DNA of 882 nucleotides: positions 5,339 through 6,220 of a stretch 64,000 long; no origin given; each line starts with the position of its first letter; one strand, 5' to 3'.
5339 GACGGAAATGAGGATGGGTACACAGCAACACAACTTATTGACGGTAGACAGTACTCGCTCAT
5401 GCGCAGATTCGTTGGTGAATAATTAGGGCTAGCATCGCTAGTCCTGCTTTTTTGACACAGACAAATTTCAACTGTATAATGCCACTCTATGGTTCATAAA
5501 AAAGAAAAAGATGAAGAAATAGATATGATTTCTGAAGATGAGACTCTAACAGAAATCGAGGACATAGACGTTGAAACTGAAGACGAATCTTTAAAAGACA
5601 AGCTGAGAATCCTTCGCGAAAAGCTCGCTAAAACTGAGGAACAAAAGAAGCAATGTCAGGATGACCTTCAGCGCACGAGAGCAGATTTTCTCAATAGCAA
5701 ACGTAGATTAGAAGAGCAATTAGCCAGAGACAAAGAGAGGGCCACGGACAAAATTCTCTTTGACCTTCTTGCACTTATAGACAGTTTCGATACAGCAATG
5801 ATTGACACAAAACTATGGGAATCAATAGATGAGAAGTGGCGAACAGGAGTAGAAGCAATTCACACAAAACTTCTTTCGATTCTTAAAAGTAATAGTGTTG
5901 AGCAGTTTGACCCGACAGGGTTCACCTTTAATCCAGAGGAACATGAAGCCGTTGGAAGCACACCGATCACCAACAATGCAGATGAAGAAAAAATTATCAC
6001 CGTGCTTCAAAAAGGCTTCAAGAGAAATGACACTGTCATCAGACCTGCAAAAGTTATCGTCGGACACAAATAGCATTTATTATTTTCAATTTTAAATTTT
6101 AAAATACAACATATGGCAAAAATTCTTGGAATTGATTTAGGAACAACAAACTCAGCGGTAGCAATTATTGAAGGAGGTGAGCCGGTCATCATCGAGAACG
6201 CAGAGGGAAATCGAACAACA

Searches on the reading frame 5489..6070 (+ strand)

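Call 74: search_protein_families(library=pfam, proteins=[window:5489-6070:+], max_evalue=0.01)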
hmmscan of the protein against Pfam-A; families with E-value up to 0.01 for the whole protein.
window:5489-6070:+ (194 aa): 1 family
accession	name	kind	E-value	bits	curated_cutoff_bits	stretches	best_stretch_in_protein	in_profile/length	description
PF01025.24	GrpE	-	3e-39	134.8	25.8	1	30-192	4-164/165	GrpE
